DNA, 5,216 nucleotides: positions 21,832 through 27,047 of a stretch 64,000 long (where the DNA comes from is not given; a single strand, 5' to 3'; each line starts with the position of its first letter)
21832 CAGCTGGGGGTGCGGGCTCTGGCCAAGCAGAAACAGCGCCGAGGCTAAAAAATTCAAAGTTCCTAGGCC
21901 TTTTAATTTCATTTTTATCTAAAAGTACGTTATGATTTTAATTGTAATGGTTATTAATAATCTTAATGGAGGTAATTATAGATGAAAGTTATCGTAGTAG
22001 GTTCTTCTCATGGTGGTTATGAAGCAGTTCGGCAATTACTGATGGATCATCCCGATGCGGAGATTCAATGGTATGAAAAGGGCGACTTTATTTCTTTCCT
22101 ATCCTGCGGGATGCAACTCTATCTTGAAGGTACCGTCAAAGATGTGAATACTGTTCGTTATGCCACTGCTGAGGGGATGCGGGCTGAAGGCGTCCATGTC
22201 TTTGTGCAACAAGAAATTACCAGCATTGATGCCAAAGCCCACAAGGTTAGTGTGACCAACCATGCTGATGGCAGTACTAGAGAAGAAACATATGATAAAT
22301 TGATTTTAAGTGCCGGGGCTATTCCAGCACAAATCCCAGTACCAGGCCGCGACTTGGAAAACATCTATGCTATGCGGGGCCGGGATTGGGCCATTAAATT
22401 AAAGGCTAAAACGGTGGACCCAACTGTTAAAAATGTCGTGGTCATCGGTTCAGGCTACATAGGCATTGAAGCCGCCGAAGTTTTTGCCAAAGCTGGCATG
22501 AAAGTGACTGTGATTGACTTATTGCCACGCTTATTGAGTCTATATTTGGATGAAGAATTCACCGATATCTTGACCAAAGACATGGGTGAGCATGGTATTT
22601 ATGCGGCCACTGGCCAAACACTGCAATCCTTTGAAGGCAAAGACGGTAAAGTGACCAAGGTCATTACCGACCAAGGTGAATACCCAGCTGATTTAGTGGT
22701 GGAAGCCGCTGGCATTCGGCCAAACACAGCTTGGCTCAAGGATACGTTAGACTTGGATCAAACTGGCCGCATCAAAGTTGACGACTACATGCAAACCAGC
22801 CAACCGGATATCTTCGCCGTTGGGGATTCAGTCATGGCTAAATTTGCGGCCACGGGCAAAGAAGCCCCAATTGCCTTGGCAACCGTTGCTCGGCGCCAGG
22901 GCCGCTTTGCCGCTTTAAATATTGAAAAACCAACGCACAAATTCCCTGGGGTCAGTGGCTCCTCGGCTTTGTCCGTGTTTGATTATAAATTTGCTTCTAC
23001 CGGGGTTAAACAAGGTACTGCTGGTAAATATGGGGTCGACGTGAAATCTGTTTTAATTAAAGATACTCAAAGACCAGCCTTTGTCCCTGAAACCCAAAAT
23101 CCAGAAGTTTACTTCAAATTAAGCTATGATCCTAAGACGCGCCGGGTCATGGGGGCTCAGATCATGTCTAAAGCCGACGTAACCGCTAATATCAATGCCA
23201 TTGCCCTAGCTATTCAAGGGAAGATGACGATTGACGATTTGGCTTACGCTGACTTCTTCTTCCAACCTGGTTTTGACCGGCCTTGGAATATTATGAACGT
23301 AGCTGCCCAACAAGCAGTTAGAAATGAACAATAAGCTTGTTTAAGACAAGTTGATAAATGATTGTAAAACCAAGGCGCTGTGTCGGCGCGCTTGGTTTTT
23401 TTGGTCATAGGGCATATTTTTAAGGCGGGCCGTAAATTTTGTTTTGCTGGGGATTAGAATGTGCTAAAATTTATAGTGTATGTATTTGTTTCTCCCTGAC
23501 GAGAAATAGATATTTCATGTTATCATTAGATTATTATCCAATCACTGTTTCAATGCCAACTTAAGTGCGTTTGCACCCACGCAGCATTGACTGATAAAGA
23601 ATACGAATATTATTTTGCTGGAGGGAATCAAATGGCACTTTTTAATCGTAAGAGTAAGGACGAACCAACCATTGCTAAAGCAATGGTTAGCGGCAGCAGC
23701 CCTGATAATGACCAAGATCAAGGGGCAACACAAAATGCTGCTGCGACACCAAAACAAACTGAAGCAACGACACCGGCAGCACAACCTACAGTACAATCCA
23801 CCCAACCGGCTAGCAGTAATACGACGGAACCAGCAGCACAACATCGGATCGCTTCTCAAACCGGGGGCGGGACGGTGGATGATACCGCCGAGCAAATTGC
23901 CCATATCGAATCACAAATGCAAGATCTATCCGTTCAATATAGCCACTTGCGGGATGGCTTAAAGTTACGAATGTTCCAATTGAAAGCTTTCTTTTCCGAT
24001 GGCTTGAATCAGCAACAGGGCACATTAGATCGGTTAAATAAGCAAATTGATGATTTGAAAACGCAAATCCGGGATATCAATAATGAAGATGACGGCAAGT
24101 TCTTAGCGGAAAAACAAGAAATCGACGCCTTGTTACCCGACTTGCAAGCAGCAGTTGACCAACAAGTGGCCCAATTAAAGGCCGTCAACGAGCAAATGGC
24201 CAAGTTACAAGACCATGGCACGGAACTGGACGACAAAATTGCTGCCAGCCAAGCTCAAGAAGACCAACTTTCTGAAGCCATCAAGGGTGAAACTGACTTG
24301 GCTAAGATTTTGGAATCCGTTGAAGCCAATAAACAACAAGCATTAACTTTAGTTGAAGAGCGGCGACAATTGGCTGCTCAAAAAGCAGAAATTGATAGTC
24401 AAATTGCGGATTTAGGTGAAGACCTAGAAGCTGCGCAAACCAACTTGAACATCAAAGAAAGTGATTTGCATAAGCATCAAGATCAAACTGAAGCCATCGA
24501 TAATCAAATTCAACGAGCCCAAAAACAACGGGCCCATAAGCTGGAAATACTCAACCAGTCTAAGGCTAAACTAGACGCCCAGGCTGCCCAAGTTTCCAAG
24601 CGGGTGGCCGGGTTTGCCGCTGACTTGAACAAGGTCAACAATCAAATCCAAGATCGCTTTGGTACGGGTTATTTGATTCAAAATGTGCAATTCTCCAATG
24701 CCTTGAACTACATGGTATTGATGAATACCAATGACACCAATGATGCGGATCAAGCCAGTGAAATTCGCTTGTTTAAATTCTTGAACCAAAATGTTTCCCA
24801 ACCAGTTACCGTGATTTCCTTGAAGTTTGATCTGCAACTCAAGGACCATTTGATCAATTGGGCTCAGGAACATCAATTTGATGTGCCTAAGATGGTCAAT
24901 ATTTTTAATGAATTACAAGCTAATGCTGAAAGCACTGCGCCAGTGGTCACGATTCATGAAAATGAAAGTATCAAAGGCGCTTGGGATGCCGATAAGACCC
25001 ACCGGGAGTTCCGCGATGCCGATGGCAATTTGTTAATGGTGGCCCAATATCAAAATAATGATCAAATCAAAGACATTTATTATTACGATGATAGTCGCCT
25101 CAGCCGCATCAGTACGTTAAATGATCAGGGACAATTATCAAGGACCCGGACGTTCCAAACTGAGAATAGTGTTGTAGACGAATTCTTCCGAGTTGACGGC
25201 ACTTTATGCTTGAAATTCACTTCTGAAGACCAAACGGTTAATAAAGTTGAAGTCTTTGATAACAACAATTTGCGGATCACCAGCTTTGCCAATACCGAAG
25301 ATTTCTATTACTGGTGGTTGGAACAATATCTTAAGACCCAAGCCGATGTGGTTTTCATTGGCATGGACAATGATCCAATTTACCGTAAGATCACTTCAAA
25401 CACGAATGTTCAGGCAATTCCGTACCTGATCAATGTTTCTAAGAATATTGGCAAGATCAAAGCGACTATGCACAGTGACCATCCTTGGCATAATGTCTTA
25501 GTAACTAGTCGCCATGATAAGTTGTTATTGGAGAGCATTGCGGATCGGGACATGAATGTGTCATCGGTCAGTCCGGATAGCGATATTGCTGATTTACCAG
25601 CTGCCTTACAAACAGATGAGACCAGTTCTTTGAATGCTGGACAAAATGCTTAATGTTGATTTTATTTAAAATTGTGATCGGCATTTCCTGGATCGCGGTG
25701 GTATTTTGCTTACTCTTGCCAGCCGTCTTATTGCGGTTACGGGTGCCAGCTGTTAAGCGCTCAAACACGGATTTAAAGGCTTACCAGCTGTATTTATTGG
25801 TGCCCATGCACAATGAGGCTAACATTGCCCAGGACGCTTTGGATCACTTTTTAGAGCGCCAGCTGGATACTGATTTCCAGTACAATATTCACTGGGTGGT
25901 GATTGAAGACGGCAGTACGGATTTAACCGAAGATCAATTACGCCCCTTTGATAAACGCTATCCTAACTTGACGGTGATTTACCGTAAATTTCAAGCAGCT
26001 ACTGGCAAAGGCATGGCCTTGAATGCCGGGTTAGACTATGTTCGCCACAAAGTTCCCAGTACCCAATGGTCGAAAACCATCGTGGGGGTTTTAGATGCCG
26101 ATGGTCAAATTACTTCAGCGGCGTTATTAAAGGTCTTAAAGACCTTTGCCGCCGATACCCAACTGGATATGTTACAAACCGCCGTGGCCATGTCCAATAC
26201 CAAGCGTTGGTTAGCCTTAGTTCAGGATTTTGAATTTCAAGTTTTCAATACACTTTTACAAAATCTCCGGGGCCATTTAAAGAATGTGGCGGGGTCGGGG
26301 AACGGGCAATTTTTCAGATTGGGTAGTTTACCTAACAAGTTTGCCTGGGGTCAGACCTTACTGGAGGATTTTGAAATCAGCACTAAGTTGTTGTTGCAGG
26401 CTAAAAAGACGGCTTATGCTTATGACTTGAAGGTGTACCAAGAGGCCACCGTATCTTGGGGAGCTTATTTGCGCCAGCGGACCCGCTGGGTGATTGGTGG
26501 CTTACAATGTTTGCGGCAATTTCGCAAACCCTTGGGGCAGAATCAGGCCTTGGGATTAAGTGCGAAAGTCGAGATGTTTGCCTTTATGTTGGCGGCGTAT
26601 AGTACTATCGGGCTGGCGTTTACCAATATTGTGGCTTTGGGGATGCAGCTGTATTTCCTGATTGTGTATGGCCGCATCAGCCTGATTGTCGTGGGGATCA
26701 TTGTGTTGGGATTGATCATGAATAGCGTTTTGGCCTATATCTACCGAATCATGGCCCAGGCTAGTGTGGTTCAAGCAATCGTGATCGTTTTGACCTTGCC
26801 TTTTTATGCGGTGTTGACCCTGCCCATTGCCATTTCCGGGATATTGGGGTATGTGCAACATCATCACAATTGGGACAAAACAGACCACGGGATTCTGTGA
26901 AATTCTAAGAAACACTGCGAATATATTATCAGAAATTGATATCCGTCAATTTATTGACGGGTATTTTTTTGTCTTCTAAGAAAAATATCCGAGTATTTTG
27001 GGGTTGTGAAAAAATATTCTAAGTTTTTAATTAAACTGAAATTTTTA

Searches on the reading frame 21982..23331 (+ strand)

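Call 12: search_protein_families(library=pfam, proteins=[window:21982-23331:+])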
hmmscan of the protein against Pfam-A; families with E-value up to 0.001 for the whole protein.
window:21982-23331:+ (450 aa): 11 families
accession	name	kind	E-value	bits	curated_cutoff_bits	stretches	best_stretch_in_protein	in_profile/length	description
PF07992.20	Pyr_redox_2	-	4.6e-59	200.7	26.1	1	1-307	1-291/291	Pyridine nucleotide-disulphide oxidoreductase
PF00070.33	Pyr_redox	-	8e-20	71.6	22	1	151-229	1-79/82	Pyridine nucleotide-disulphide oxidoreductase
PF02852.28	Pyr_redox_dim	-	5.6e-13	49.5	25.3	1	331-432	5-103/110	Pyridine nucleotide-disulphide oxidoreductase, dimerisation domain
PF01266.30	DAO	-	2e-09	37.9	27.9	0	44-138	138-231/353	FAD dependent oxidoreductase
PF13738.12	Pyr_redox_3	-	9.5e-08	32.1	30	1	67-281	92-305/305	Pyridine nucleotide-disulphide oxidoreductase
PF03486.20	HI0933_like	-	3.3e-06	27.2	50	0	151-180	2-31/244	HI0933-like protein Rossmann domain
PF03721.20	UDPG_MGDP_dh_N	-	9.5e-06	25.7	27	1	151-180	2-31/187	UDP-glucose/GDP-mannose dehydrogenase family, NAD binding domain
PF02737.24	3HCDH_N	-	3.7e-05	24.1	22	1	151-187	1-37/180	3-hydroxyacyl-CoA dehydrogenase, NAD binding domain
PF01262.27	AlaDh_PNT_C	-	0.00059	19.8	23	0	151-185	30-64/214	Alanine dehydrogenase/PNT, C-terminal domain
PF13434.12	Lys_Orn_oxgnase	-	0.00074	19.2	21.3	0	77-170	116-209/339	L-lysine 6-monooxygenase/L-ornithine 5-monooxygenase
PF02826.25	2-Hacid_dh_C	-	0.00076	19.3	25.1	0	130-181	17-68/178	D-isomer specific 2-hydroxyacid dehydrogenase, NAD binding domain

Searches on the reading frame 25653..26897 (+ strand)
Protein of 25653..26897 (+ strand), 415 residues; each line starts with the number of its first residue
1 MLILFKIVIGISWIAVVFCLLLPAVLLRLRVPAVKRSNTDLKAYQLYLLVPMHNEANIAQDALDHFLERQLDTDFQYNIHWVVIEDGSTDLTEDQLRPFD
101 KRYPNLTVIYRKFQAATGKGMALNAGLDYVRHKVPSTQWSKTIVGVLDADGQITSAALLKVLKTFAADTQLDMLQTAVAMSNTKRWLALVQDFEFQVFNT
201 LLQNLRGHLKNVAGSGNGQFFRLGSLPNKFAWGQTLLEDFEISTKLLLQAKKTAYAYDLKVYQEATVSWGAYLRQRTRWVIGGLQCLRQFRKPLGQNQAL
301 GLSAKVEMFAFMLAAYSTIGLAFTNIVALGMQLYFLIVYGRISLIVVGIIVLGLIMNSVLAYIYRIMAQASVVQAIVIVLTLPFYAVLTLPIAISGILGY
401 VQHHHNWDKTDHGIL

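Call 12: search_protein_families(library=pfam, proteins=[window:25653-26897:+])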
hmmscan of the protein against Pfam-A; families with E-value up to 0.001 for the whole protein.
window:25653-26897:+ (415 aa): 3 families
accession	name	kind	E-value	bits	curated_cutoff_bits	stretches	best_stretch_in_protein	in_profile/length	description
PF13641.12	Glyco_tranf_2_3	-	1.1e-17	65.3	27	1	46-282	3-230/230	Glycosyltransferase like family 2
PF00535.33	Glycos_transf_2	-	3.6e-16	60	23.3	1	49-209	3-148/168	Glycosyl transferase family 2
PF13632.12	Glyco_trans_2_3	-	9.3e-15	55.4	27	1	144-340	2-181/198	Glycosyl transferase family group 2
